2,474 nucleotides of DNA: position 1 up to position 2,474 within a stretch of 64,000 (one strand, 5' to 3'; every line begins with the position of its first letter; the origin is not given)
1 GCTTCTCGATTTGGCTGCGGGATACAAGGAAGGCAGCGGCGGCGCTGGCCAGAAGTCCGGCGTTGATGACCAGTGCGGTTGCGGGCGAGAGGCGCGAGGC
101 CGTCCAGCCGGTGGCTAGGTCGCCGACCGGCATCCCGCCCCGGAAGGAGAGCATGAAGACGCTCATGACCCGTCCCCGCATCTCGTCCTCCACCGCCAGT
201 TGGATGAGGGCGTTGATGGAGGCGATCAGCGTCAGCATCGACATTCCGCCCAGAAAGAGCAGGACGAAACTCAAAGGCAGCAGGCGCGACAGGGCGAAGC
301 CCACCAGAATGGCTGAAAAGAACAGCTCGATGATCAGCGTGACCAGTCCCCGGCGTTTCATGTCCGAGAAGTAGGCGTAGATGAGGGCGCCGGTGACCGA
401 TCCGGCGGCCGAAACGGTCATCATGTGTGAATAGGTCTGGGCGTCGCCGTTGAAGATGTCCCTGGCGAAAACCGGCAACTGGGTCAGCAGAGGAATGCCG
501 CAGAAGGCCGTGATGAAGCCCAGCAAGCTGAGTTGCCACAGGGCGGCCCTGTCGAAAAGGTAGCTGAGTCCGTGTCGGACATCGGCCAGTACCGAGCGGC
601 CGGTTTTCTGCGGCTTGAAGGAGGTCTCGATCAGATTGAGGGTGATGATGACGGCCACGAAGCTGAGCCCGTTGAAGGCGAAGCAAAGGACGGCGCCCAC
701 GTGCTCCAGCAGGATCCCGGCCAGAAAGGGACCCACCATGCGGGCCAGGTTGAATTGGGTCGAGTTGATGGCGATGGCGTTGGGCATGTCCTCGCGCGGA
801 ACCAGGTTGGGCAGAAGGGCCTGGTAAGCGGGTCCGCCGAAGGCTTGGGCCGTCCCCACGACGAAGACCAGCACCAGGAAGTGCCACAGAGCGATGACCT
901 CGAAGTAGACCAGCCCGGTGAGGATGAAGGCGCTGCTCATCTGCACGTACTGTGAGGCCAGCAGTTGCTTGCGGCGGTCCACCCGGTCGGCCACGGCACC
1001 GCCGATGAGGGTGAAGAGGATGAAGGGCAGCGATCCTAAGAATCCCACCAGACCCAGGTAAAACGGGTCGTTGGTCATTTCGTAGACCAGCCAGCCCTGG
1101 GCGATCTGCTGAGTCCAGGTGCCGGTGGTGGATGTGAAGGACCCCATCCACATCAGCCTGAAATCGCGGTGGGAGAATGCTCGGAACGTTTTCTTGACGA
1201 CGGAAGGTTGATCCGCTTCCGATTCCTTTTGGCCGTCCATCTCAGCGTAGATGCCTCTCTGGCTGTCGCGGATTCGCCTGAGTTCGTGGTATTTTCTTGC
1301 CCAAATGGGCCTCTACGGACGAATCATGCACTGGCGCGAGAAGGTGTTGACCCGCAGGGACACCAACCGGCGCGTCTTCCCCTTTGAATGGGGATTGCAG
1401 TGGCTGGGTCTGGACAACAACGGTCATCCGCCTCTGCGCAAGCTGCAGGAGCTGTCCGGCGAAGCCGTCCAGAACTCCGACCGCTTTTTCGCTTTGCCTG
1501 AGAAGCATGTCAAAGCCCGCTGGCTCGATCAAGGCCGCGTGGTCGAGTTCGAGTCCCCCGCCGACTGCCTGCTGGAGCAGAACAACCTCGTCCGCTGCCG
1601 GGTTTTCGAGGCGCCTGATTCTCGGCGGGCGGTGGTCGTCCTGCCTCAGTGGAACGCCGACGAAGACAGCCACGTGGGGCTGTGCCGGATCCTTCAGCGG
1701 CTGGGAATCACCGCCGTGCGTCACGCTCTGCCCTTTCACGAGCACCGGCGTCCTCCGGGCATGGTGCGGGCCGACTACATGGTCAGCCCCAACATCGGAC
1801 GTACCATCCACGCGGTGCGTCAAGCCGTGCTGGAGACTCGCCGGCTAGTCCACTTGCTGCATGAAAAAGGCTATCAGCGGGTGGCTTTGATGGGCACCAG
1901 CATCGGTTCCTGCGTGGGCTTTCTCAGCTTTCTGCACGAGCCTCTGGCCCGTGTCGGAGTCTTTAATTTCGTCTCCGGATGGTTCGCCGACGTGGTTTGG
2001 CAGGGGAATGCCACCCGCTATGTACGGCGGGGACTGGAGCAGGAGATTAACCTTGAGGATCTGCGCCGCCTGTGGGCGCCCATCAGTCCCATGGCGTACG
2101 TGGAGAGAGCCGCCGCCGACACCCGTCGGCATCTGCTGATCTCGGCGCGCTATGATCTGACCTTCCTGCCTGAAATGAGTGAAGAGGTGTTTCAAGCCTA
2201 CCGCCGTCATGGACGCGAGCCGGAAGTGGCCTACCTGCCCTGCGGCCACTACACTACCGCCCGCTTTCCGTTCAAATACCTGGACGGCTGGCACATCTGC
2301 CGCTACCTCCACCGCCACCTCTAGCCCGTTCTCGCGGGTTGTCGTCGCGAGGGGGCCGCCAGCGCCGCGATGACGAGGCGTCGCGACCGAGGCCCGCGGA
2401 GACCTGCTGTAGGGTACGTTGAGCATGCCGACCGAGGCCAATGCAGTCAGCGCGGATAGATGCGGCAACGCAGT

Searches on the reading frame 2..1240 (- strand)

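Call 46: search_protein_families(library=pfam, proteins=[window:2-1240:-], max_evalue=0.01)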
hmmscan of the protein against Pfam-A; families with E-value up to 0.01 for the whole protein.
window:2-1240:- (413 aa): 2 families
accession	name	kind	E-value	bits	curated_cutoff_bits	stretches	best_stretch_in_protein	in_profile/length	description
PF05977.19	MFS_3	-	1.3e-67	228.9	27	1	18-407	3-393/524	Transmembrane secretion effector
PF07690.21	MFS_1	-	2.6e-35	122.4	33.4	2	30-264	1-233/347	Major Facilitator Superfamily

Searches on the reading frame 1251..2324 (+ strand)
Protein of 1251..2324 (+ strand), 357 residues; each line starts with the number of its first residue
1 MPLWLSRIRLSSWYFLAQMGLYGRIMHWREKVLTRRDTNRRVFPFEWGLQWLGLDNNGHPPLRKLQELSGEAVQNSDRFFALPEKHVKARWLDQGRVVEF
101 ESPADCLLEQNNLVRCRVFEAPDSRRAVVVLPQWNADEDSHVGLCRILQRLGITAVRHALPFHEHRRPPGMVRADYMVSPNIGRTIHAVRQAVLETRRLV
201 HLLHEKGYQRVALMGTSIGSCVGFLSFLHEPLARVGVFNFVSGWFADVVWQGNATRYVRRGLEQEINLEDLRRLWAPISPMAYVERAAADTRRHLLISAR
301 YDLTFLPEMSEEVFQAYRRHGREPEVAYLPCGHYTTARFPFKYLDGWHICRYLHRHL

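Call 41: find_encoding_contigs(protein=window:1251-2324:+, flank=10000, max_places=5)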
Protein window:1251-2324:+ (357 aa): no gene with exactly this product is on record in the collection.

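Call 46: search_protein_families(library=pfam, proteins=[window:1251-2324:+], max_evalue=0.01)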
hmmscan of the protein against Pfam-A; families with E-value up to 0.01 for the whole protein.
window:1251-2324:+ (357 aa): 0 families
